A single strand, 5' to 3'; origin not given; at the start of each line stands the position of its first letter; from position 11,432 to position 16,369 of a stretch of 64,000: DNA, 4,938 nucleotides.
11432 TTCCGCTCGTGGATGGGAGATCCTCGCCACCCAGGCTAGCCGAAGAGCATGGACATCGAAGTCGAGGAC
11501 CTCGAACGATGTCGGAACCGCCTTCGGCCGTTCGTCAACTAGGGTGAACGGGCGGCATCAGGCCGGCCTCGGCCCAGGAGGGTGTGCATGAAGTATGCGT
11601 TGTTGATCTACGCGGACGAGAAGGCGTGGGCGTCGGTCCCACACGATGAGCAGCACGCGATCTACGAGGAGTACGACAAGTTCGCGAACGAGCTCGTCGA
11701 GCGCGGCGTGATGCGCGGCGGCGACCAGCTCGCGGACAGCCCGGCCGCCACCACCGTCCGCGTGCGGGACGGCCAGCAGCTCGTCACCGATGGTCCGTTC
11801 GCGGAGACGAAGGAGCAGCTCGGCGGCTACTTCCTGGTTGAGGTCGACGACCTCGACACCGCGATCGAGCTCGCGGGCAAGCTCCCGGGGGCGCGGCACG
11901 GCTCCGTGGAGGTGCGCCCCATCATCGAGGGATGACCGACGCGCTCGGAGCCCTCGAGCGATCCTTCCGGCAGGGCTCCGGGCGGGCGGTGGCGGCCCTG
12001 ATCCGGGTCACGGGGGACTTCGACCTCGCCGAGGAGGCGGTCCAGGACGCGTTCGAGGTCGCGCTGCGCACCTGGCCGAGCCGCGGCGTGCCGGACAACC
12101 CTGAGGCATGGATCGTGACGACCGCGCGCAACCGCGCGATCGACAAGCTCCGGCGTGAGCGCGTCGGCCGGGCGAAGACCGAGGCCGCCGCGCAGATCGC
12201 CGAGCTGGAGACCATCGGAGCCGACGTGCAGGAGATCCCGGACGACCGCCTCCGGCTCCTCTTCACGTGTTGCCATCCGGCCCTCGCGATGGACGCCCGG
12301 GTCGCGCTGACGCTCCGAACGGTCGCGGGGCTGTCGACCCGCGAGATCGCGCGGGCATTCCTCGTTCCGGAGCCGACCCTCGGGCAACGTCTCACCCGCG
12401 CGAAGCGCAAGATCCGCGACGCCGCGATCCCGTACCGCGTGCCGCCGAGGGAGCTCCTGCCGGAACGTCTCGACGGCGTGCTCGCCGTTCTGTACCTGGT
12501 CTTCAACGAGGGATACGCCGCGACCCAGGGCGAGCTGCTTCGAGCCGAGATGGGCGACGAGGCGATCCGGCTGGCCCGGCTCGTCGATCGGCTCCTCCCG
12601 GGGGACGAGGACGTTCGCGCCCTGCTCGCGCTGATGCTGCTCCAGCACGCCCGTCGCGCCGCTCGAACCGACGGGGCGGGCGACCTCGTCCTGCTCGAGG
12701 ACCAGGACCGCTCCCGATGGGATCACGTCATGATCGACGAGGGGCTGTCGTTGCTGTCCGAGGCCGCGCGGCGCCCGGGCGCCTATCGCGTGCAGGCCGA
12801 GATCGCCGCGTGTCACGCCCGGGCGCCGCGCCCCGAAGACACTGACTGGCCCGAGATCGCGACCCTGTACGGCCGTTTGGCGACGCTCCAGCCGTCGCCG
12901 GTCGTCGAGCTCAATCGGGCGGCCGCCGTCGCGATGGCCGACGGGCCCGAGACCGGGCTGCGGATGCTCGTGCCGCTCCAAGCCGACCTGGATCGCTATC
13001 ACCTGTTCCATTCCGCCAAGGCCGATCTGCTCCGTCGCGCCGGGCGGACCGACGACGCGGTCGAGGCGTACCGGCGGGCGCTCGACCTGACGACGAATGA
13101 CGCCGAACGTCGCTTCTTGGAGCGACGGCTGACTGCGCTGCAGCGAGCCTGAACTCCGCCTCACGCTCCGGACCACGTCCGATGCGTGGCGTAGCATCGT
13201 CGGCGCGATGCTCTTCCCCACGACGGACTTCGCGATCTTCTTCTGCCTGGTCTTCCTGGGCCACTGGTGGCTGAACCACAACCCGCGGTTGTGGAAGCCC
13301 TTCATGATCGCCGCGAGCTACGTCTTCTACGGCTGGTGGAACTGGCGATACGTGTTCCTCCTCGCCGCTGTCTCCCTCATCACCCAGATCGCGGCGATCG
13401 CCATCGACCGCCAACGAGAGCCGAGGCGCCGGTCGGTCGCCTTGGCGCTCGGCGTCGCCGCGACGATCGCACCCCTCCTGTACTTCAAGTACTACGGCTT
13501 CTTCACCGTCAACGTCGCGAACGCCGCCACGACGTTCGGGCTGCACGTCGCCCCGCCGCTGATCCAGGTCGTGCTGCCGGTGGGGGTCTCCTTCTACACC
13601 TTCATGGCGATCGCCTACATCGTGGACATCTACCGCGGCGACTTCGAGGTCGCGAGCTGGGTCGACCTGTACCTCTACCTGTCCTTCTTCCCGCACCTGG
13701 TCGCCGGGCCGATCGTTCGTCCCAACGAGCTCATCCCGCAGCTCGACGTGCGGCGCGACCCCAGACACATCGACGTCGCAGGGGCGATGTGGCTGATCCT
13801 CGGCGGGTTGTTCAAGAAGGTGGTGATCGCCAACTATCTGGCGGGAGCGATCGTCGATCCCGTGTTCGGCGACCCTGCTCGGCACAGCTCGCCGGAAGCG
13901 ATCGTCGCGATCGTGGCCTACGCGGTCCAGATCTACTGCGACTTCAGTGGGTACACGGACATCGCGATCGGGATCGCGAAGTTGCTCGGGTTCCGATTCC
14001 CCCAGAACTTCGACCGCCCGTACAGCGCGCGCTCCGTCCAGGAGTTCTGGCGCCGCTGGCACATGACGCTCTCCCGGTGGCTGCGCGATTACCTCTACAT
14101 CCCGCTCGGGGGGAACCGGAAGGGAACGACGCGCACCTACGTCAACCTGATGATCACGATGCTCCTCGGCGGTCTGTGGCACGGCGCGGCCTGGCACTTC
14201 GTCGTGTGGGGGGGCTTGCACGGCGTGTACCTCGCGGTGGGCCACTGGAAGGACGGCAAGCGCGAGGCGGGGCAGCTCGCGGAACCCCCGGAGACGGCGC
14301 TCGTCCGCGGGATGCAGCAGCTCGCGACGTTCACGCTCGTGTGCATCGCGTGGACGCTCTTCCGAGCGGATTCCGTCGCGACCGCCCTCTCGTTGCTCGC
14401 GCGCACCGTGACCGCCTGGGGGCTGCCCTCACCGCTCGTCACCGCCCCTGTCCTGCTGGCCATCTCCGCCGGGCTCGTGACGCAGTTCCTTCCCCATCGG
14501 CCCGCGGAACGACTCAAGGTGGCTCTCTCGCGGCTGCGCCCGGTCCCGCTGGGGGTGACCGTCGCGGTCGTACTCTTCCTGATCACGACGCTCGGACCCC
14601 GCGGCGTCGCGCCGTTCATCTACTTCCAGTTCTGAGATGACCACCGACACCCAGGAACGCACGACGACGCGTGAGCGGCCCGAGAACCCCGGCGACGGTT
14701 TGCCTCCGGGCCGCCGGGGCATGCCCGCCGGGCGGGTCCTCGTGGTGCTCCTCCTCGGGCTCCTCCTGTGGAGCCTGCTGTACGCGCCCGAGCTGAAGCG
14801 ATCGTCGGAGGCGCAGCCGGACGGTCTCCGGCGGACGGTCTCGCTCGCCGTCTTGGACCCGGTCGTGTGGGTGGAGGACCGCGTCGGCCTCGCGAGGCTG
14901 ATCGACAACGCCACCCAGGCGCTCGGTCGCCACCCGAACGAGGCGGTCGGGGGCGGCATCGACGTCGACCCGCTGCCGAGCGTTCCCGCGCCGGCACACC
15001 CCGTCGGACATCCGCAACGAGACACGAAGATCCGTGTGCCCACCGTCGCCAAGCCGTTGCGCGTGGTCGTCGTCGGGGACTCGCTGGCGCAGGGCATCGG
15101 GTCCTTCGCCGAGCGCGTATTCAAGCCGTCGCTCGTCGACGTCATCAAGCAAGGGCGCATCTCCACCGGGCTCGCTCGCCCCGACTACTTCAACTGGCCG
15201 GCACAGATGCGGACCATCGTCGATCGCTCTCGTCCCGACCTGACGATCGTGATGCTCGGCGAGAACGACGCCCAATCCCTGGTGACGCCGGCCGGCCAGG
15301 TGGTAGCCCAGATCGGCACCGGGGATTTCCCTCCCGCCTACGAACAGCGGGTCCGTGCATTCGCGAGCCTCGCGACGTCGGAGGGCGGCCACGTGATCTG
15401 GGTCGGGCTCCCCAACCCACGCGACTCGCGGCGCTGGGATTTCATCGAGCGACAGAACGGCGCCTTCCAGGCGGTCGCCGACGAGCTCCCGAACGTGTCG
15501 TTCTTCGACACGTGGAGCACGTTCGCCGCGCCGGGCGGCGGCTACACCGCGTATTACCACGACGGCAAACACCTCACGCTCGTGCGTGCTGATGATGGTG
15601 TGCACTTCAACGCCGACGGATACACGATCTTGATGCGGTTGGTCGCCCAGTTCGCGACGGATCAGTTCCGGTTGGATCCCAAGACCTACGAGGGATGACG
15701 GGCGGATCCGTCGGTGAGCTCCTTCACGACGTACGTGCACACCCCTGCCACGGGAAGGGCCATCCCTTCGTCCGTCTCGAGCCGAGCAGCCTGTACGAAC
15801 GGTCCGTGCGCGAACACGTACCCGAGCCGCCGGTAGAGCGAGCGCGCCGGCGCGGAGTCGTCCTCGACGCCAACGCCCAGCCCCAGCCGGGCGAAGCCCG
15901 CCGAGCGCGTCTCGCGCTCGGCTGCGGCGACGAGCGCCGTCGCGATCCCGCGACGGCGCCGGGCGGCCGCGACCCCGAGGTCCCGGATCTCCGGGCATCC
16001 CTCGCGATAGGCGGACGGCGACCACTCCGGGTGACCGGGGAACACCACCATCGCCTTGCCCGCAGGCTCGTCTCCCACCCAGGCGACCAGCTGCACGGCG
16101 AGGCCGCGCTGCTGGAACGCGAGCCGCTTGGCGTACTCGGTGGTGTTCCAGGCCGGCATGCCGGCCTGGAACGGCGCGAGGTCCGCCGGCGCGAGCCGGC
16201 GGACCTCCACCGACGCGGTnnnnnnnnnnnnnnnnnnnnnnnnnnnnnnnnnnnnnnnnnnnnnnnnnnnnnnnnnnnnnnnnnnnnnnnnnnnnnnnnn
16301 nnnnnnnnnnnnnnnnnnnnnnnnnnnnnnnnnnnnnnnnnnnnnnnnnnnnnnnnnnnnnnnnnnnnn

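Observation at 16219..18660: TrpB2-type PLP enzyme clustered with a Cys4 Rieske-like ferredoxin-fold protein and a CDP-alcohol phosphatidyltransferase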

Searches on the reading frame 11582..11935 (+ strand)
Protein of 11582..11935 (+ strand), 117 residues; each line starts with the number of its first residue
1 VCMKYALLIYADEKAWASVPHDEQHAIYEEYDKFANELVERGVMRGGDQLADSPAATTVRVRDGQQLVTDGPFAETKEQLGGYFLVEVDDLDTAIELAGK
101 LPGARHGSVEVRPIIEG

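Call 55: search_protein_families(library=pfam, proteins=[window:11582-11935:+], max_evalue=0.00001)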
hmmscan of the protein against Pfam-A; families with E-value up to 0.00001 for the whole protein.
window:11582-11935:+ (117 aa): 1 family
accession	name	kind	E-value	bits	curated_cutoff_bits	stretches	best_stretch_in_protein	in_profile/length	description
PF03795.20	YCII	-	1.3e-20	74.1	24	1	3-116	1-93/95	YCII-related domain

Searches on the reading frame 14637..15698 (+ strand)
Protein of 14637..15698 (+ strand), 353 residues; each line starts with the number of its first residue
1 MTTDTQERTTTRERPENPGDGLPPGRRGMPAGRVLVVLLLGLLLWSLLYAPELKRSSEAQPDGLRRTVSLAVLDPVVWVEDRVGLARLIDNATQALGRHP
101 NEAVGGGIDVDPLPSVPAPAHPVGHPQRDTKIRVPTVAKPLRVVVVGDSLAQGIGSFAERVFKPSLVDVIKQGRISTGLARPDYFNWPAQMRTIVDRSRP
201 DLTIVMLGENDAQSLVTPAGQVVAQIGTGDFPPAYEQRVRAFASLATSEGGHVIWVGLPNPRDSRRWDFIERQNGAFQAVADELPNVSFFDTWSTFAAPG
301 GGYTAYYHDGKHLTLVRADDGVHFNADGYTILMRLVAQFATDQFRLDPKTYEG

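Call 4: search_protein_families(library=pfam, proteins=[window:14637-15698:+], max_evalue=0.01)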
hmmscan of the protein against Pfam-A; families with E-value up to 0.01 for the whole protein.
window:14637-15698:+ (353 aa): 4 families
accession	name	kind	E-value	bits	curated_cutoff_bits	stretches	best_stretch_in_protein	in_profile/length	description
PF04311.20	DUF459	-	4.3e-52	176.8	27.2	1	142-337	1-195/197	Protein of unknown function (DUF459)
PF13472.12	Lipase_GDSL_2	-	1e-14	55.9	32.9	1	145-330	1-177/178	GDSL-like Lipase/Acylhydrolase family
PF00657.28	Lipase_GDSL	-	4.6e-06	27.4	23.6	1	143-333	1-205/208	GDSL-like Lipase/Acylhydrolase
PF19040.6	SGNH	-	0.0011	19.2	27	0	142-315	25-236/248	SGNH domain (fused to AT3 domains)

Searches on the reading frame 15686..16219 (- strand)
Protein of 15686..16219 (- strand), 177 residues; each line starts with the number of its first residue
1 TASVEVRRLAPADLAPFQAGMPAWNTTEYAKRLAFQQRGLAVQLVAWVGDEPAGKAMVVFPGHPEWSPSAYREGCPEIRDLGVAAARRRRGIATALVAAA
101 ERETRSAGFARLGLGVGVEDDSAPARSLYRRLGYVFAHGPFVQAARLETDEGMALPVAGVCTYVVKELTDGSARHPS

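Call 4: search_protein_families(library=pfam, proteins=[window:15686-16219:-], max_evalue=0.01)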
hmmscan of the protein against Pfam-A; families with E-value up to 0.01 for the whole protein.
window:15686-16219:- (177 aa): 5 families
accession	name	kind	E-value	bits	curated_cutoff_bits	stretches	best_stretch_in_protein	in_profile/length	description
PF00583.31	Acetyltransf_1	-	2.8e-14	53.8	20.7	1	22-134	14-116/116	Acetyltransferase (GNAT) family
PF13508.13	Acetyltransf_7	-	1.2e-08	35.6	27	1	44-135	6-83/84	Acetyltransferase (GNAT) domain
PF13673.13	Acetyltransf_10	-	0.00017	22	23.6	1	77-137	53-110/128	Acetyltransferase (GNAT) domain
PF08445.16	FR47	-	0.00019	21.8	22.1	0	78-134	24-77/86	FR47-like protein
PF14542.12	Acetyltransf_CG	-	0.0088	16.6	30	0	78-109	27-58/80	GCN5-related N-acetyl-transferase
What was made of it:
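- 15686..16222 (-): GNAT acetyltransferase whose probable GTG start overlaps the trpB2 stop (GTGA). Pfam Acetyltransf_1 (call 4).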

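Call 5: search_protein_families(library=ncbifam, proteins=[window:15686-16219:-], max_evalue=0.01)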
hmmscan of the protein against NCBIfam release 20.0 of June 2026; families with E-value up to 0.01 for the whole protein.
window:15686-16219:- (177 aa): 6 families
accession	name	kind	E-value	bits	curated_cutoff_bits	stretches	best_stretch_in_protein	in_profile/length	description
NF002959.0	PRK03624.1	equivalog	1.2e-08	34.8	124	1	41-135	49-130/147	GNAT family acetyltransferase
NF033083.0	AAC_3_I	equivalog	9.7e-06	25.8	200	1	78-134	80-134/145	AAC(3)-I family aminoglycoside N-acetyltransferase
TIGR01575.1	rimI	equivalog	0.00027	21.1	86.4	1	77-134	57-112/132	ribosomal protein S18-alanine N-acetyltransferase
NF000487.1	stat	exception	0.00068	19.2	420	1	77-137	106-164/189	streptothricin N-acetyltransferase STAT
NF000482.1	AAC_3_XI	exception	0.0018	18.1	300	1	67-134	66-132/148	aminoglycoside N-acetyltransferase AAC(3)-XI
NF049894.1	CG3035_N_ac_Glu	equivalog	0.0062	15.8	280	0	82-138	239-293/300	N-acetylglutamate synthase, CG3035 family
